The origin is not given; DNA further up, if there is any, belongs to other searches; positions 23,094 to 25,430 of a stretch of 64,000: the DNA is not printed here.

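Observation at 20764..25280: Tandem paralogous nonaheme cytochromes carrying T9SS sorting tails: candidate T9SS-exported extracellular electron-transfer module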

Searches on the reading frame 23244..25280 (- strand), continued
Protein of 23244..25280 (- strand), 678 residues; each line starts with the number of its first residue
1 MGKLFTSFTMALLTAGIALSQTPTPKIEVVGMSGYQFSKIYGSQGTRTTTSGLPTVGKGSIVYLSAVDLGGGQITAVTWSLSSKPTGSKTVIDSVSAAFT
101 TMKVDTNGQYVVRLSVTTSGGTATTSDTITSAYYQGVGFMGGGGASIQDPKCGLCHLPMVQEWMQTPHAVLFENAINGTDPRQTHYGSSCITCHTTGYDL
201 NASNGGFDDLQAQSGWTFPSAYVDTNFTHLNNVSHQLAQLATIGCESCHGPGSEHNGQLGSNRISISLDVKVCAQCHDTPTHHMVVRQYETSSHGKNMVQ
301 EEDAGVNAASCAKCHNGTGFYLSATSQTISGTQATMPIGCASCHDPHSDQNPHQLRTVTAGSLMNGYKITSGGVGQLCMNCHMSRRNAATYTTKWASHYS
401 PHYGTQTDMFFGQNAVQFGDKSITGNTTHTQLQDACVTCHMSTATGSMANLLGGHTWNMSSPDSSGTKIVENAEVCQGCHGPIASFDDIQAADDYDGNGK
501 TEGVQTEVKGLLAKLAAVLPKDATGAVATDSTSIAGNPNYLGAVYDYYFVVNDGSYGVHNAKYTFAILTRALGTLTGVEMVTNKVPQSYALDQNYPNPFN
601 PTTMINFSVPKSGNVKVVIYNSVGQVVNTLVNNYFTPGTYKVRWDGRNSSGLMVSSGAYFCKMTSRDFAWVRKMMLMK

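Call 64: find_encoding_contigs(protein=P0096, flank=10000, max_places=1)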
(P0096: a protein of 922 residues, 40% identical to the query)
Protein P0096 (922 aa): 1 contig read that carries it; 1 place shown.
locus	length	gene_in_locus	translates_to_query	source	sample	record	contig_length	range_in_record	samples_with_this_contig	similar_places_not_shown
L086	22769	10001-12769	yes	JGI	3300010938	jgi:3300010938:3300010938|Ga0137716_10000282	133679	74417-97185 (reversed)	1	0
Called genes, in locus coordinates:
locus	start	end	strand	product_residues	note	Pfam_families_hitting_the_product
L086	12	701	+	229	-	PF02492:cobW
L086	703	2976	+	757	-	PF00708:Acylphosphatase, PF07503:zf-HYPF, PF01300:Sua5_yciO_yrdC, PF17788:HypF_C, PF22521:HypF_C_2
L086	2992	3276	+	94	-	PF01455:HupF_HypC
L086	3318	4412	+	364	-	PF01924:HypD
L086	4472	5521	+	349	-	PF00586:AIRS, PF02769:AIRS_C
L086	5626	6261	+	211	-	-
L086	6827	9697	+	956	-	PF22113:Mtrc-MtrF_II-IV_dom (faint), PF13435:Cytochrome_C554 (faint), PF02335:Cytochrom_C552 (weak), PF09459:EB_dh, PF18962:Por_Secre_tail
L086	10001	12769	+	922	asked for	PF13435:Cytochrome_C554 (faint), PF14522:Cytochrome_C7 (faint), PF14537:Cytochrom_c3_2 (faint), PF22113:Mtrc-MtrF_II-IV_dom (weak), PF13860:FlgD_ig, PF18962:Por_Secre_tail (faint)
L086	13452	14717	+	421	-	-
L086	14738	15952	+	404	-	PF02085:Cytochrom_CIII (faint), PF14537:Cytochrom_c3_2 (faint), PF22113:Mtrc-MtrF_II-IV_dom (faint), PF14522:Cytochrome_C7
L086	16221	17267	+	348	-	PF14522:Cytochrome_C7 (faint), PF14537:Cytochrom_c3_2 (faint), PF09698:GSu_C4xC__C2xCH (weak)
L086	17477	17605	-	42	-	-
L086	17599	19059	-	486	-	PF00282:Pyridoxal_deC, PF01212:Beta_elim_lyase, PF05889:SepSecS (weak)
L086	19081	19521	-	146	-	PF04299:FMN_bind_2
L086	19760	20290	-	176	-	PF04978:MST (weak), PF12867:DinB_2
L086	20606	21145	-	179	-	-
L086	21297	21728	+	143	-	PF07900:DUF1670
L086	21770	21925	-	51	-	-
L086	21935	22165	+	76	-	-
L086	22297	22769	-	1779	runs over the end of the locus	PF00932:LTD, PF07452:CHRD, PF08239:SH3_3 (faint), PF07452:CHRD, PF18942:DUF5689 (weak), PF07452:CHRD, PF13860:FlgD_ig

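Call 66: search_protein_families(library=ncbifam, proteins=[L086:13452-14717:+, L086:14738-15952:+, L086:16221-17267:+, L086:6827-9697:+, L084:439-1353:-, L084:1363-2442:-, L084:3987-5834:-, L084:7937-9751:+, L084:2439-3203:-], max_evalue=0.01)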
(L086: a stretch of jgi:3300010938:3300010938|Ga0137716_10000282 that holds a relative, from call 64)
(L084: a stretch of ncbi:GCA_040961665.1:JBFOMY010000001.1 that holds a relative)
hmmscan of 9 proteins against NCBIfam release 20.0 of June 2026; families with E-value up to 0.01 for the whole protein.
L086:13452-14717:+ (421 aa): 0 families

L086:14738-15952:+ (404 aa): 4 families
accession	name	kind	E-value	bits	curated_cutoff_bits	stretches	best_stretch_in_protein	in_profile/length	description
NF041781.1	mnquin_red_QrcA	equivalog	3.9e-11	42.9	180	2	42-174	30-173/174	menaquinone reductase multiheme cytochrome c subunit QrcA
TIGR04257.1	nanowire_3heme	domain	6.1e-11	42.3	40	2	113-174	8-74/75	c(7)-type cytochrome triheme domain-containing protein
NF045713.1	CxxCH_16_HmcA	equivalog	3.4e-07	29.2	400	1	40-354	58-391/541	sulfate respiration complex hexadecaheme cytochrome HmcA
NF038038.1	cytoc_DsrJ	equivalog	0.0012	19.2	100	0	370-402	81-109/121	sulfate reduction electron transfer complex DsrMKJOP subunit DsrJ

L086:16221-17267:+ (348 aa): 3 families
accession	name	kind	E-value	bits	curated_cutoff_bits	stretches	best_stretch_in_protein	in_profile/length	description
TIGR01904.2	GSu_C4xC__C2xCH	domain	5.2e-12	45.4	27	1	242-304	16-62/73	CxxxxCH/CxxCH domain c-type cytochrome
NF045774.1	cytochro_C551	exception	0.00037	20.4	118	1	1-75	1-62/110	cytochrome c551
NF008035.0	PRK10767.1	subfamily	0.0029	16.7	338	1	111-179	158-232/374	molecular chaperone DnaJ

L086:6827-9697:+ (956 aa): 8 families
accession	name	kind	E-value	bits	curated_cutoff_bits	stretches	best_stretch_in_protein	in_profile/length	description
NF041028.1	decahem_GSU2203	exception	1.7e-15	57.1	325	1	177-425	37-253/317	GSU2203 family decaheme c-type cytochrome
NF041198.1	UshA_like_PCGU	equivalog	1.2e-10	40.6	275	2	171-266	437-515/519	UshA-like (seleno)protein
TIGR04183.1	Por_Secre_tail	domain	1e-09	38.2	23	1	878-954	2-71/72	T9SS type A sorting domain-containing protein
TIGR03508.1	decahem_SO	subfamily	6e-09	35.8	192.2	1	177-385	3-208/258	DmsE family decaheme c-type cytochrome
NF052323.1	T9SSA_dep_M6i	equivalog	2.1e-08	32.6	600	1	877-944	960-1027/1043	T9SS-dependent M6-like inactivated metalloprotease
NF038113.1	T9SSA_dep_M36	equivalog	1.8e-06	26.4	885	1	874-954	792-868/869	T9SS-dependent M36 family metallopeptidase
NF043010.1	Cyt554_Nsmonas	equivalog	4.6e-06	26.2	400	1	175-227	79-121/238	cytochrome c-550 CycA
NF033707.1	T9SS_sortase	equivalog_domain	0.00027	18.7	420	1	875-944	999-1078/1095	type IX secretion system sortase PorU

L084:439-1353:- (304 aa): 3 families
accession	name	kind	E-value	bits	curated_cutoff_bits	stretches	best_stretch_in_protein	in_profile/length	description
TIGR01583.1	formate-DH-gamm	equivalog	3.2e-11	43.6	115.85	1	68-297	3-203/204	formate dehydrogenase subunit gamma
TIGR02125.1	CytB-hydogenase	equivalog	1e-07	31.7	121.5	1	69-227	2-162/212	Ni/Fe-hydrogenase, b-type cytochrome subunit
NF007558.0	PRK10179.1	equivalog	1.3e-05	24.9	339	1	75-302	15-211/217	formate dehydrogenase-N subunit gamma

L084:1363-2442:- (359 aa): 11 families
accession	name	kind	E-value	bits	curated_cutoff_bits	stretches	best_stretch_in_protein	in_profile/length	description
TIGR03508.1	decahem_SO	subfamily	2.8e-13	49.9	192.2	2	114-303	11-177/258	DmsE family decaheme c-type cytochrome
NF041028.1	decahem_GSU2203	exception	7.4e-11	41.8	325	2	153-237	24-115/317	GSU2203 family decaheme c-type cytochrome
TIGR04257.1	nanowire_3heme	domain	8.4e-09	35.5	40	0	186-234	13-62/75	c(7)-type cytochrome triheme domain-containing protein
NF008659.0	PRK11659.1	equivalog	9.3e-09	35.2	184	1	267-308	137-175/188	cytochrome c nitrite reductase pentaheme subunit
NF045713.1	CxxCH_16_HmcA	equivalog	3.6e-07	29.2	400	2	33-205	75-236/541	sulfate respiration complex hexadecaheme cytochrome HmcA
TIGR03146.1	cyt_nit_nrfB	equivalog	7.2e-07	29.6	166.6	1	157-303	4-144/145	cytochrome c nitrite reductase pentaheme subunit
NF040968.1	FeS_ExtO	equivalog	1.9e-05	23.6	200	1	60-174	26-140/416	selenite/tellurite reduction operon b-type cytochrome iron-sulfur cluster-binding subunit ExtO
NF040967.1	cytc_ExtN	equivalog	2e-05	23.7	200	1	60-175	26-141/415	selenite/tellurite reduction operon c-type cytochrome ExtN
TIGR01905.1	paired_CXXCH_1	subfamily_domain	0.00012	21.9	25.2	0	139-172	9-37/41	doubled CXXCH domain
TIGR03153.1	cytochr_NrfH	equivalog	0.00021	21.4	134.2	0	72-104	102-134/138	cytochrome c nitrite reductase small subunit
NF040886.1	cyt_C_like_Sec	equivalog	0.0014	17.3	250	1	164-231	45-112/423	multiheme c-type cytochrome (seleno)protein ExtKL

L084:3987-5834:- (615 aa): 9 families
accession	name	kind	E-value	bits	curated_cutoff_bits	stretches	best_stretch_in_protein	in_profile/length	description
TIGR03508.1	decahem_SO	subfamily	6.2e-27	94.7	192.2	3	117-230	64-177/258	DmsE family decaheme c-type cytochrome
NF041028.1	decahem_GSU2203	exception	2.6e-17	63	325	3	120-230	97-210/317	GSU2203 family decaheme c-type cytochrome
NF008659.0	PRK11659.1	equivalog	6.3e-09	35.8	184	0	345-492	44-172/188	cytochrome c nitrite reductase pentaheme subunit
TIGR03153.1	cytochr_NrfH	equivalog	2e-07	31.1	134.2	0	444-557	21-133/138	cytochrome c nitrite reductase small subunit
NF045713.1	CxxCH_16_HmcA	equivalog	5e-07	28.7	400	1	20-209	76-255/541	sulfate respiration complex hexadecaheme cytochrome HmcA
TIGR01905.1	paired_CXXCH_1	subfamily_domain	6.7e-07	29.1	25.2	2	101-132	7-38/41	doubled CXXCH domain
TIGR04257.1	nanowire_3heme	domain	1.2e-06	28.6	40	0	261-299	22-60/75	c(7)-type cytochrome triheme domain-containing protein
TIGR03146.1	cyt_nit_nrfB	equivalog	0.00017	21.9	166.6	0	291-331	12-51/145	cytochrome c nitrite reductase pentaheme subunit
NF047727.1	4hemeCytCCctA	equivalog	0.00041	20.5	180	1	141-231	32-108/109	tetraheme c-type cytochrome CctA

L084:7937-9751:+ (604 aa): 12 families
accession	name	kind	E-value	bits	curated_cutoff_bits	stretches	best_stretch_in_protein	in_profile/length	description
NF041028.1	decahem_GSU2203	exception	1.6e-13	50.5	325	2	178-264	37-113/317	GSU2203 family decaheme c-type cytochrome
TIGR04183.1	Por_Secre_tail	domain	2e-11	43.7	23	1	521-602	2-71/72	T9SS type A sorting domain-containing protein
TIGR03508.1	decahem_SO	subfamily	3.2e-11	43.2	192.2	2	178-262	3-80/258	DmsE family decaheme c-type cytochrome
NF041198.1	UshA_like_PCGU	equivalog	7.1e-11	41.4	275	1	172-269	437-518/519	UshA-like (seleno)protein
NF033707.1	T9SS_sortase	equivalog_domain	1e-07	30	420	1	519-591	1000-1077/1095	type IX secretion system sortase PorU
NF038113.1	T9SSA_dep_M36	equivalog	6.8e-07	27.8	885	1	519-602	794-868/869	T9SS-dependent M36 family metallopeptidase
NF052323.1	T9SSA_dep_M6i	equivalog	7.5e-06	24.2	600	1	520-593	960-1028/1043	T9SS-dependent M6-like inactivated metalloprotease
NF043010.1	Cyt554_Nsmonas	equivalog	1.4e-05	24.6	400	1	173-231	76-124/238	cytochrome c-550 CycA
TIGR01905.1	paired_CXXCH_1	subfamily_domain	0.00019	21.3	25.2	1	333-367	8-38/41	doubled CXXCH domain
NF005176.1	PRK06655.1-1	equivalog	0.00078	19.4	230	1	537-592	95-150/197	flagellar hook assembly protein FlgD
NF009276.0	PRK12633.1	equivalog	0.0013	18.6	383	1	541-593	131-183/234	flagellar basal body rod modification protein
NF052228.1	T9SS_PorZ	equivalog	0.0016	17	260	1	521-597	676-748/757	type IX secretion system anionic LPS delivery protein PorZ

L084:2439-3203:- (254 aa): 4 families
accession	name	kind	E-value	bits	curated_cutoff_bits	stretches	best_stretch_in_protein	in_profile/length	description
TIGR01583.1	formate-DH-gamm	equivalog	1.4e-16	61.1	115.85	1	29-244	2-201/204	formate dehydrogenase subunit gamma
NF007558.0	PRK10179.1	equivalog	9e-12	45.1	339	1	26-252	4-212/217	formate dehydrogenase-N subunit gamma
NF007924.0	PRK10639.1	equivalog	6.6e-10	39.1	341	1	26-246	4-204/211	formate dehydrogenase cytochrome b556 subunit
TIGR02125.1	CytB-hydogenase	equivalog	2.1e-08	33.9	121.5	1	31-207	2-177/212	Ni/Fe-hydrogenase, b-type cytochrome subunit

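Call 70: find_homologous_proteins(query=L086:13452-14717:+, max_evalue=0.001)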
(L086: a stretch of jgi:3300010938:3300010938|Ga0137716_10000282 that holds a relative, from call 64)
Query L086:13452-14717:+ (421 aa): 71 proteins with E <= 0.001 among 8000 candidates.
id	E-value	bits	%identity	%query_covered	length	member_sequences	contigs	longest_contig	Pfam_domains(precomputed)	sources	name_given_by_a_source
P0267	7.6e-262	886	92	100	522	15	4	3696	-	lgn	-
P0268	1.6e-247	839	87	100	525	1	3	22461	-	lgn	-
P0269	1.3e-239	813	83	100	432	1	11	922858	-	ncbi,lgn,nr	ncbi:MAG: hypothetical protein ONB48_19595 [candidate division KSB1 bacterium]|nr:hypothetical prote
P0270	7.2e-212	722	75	97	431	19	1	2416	-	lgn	-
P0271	7.6e-208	708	71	100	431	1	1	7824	-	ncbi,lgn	-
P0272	3.1e-204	697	71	99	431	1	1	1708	-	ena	-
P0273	8.0e-201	685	69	99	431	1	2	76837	-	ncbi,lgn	ncbi:MAG: hypothetical protein ACREOO_23155 [bacterium]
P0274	1.5e-200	684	71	100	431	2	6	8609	-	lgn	-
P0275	2.6e-198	677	68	100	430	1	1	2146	-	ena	-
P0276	1.5e-196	671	67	100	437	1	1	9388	-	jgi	jgi:hypothetical protein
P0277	3.5e-196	670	68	100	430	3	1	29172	-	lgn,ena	-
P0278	9.6e-196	669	67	100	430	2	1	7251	-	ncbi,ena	-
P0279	5.2e-194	663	66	100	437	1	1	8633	-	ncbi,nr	ncbi:MAG: hypothetical protein ONA90_00445 [candidate division KSB1 bacterium]|nr:hypothetical prote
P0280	1.7e-193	661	68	100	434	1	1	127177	-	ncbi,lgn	-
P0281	1.1e-191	655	67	98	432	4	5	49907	-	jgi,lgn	-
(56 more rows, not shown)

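Call 73: find_encoding_contigs(protein=P0087, flank=10000, max_places=1)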
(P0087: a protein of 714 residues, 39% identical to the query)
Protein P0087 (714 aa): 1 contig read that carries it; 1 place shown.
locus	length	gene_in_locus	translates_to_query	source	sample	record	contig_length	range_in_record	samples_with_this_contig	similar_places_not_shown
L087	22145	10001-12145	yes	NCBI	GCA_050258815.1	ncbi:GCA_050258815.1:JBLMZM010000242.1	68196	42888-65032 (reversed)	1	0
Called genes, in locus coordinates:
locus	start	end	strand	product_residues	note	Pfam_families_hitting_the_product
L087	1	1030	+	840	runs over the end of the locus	PF00690:Cation_ATPase_N, PF00122:E1-E2_ATPase, PF00702:Hydrolase, PF13246:Cation_ATPase, PF00689:Cation_ATPase_C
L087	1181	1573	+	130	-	PF07883:Cupin_2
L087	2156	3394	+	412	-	PF03572:Peptidase_S41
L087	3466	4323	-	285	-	PF04072:LCM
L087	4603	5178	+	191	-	PF14066:DUF4256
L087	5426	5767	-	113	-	PF01934:HepT-like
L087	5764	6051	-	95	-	PF01909:NTP_transf_2, PF18765:Polbeta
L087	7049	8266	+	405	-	PF03448:MgtE_N, PF14841:FliG_M (faint), PF00571:CBS (weak)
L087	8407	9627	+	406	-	PF01566:Nramp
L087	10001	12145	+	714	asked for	PF14522:Cytochrome_C7 (faint), PF22113:Mtrc-MtrF_II-IV_dom (faint), PF09699:Paired_CXXCH_1 (faint), PF13435:Cytochrome_C554 (weak), PF14537:Cytochrom_c3_2 (faint), PF02335:Cytochrom_C552, PF13860:FlgD_ig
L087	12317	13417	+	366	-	PF00195:Chal_sti_synt_N, PF08392:FAE1_CUT1_RppA, PF02797:Chal_sti_synt_C, PF08541:ACP_syn_III_C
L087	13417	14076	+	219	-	PF08241:Methyltransf_11, PF13649:Methyltransf_25 (weak)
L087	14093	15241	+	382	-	PF00890:FAD_binding_2 (weak), PF01134:GIDA (weak), PF01266:DAO, PF01494:FAD_binding_3, PF01946:Thi4 (faint), PF07992:Pyr_redox_2, PF12831:FAD_oxidored (weak), PF13450:NAD_binding_8 (weak), +2 more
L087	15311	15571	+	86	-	PF08899:DUF1844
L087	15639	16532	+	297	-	PF01513:NAD_kinase, PF20143:NAD_kinase_C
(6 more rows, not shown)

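Call 74: find_encoding_contigs(protein=P0063, flank=10000, max_places=1)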
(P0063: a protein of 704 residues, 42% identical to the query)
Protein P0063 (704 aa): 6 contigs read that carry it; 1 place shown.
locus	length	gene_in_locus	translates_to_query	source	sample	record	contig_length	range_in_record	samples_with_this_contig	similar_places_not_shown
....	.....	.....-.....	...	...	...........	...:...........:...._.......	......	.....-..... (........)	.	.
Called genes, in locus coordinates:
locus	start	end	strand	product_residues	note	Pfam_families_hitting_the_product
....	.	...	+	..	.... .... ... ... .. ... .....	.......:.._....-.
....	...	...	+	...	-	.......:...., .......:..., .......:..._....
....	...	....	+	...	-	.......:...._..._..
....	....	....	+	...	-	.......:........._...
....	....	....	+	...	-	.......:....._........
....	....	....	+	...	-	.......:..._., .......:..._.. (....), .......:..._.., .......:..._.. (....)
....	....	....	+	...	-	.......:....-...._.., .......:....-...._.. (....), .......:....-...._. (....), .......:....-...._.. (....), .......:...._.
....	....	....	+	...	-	-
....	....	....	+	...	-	-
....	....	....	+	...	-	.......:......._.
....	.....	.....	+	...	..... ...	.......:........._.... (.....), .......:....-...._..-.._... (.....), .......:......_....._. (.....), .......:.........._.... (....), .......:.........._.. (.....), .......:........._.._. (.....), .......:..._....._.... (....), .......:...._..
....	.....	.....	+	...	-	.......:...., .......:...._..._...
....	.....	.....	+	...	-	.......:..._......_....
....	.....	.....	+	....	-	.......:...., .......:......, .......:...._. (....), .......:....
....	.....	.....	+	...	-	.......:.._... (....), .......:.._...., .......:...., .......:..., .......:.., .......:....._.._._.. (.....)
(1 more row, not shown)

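Call 75: find_encoding_contigs(protein=P0120, flank=10000, max_places=1)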
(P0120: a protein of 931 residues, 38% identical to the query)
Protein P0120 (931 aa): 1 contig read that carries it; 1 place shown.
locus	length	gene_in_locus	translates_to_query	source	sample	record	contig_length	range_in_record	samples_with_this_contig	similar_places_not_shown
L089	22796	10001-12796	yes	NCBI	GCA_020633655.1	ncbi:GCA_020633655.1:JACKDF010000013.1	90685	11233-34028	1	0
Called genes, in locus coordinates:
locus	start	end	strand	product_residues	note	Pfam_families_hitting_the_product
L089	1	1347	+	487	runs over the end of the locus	PF00291:PALP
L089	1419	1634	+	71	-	-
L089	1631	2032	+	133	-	PF01850:PIN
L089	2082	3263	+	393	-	PF01546:Peptidase_M20, PF07687:M20_dimer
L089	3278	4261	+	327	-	PF02729:OTCace_N, PF00185:OTCace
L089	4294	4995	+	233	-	PF13091:PLDc_2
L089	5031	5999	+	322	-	PF02625:XdhC_CoxI, PF13478:XdhC_C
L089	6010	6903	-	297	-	PF02574:S-methyl_trans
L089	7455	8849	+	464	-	PF00072:Response_reg, PF00158:Sigma54_activat, PF14532:Sigma54_activ_2, PF07728:AAA_5 (weak), PF25601:AAA_lid_14, PF02954:HTH_8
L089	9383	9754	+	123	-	PF00072:Response_reg (weak)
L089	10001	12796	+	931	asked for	PF22113:Mtrc-MtrF_II-IV_dom (weak), PF14522:Cytochrome_C7 (faint), PF14537:Cytochrom_c3_2 (faint), PF13435:Cytochrome_C554 (weak), PF13860:FlgD_ig, PF18962:Por_Secre_tail (weak)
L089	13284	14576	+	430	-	-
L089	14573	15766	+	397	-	PF02085:Cytochrom_CIII (faint), PF14537:Cytochrom_c3_2 (faint), PF22113:Mtrc-MtrF_II-IV_dom (faint), PF14522:Cytochrome_C7 (weak)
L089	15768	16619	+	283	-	PF14522:Cytochrome_C7 (faint), PF14537:Cytochrom_c3_2 (faint)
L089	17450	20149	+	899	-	PF13620:CarboxypepD_reg, PF13715:CarbopepD_reg_2, PF14686:fn3_3 (faint), PF07715:Plug, PF00593:TonB_dep_Rec_b-barrel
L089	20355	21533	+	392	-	PF00884:Sulfatase (weak), PF01663:Phosphodiest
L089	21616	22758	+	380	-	PF01053:Cys_Met_Meta_PP, PF00155:Aminotran_1_2, PF01212:Beta_elim_lyase (weak), PF06838:Met_gamma_lyase, PF00266:Aminotran_5 (weak)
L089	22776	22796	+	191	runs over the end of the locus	-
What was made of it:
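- Neighbourhoods in relatives are PCC-like, not nrfH/nrfBCD-like (calls 64, 75).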
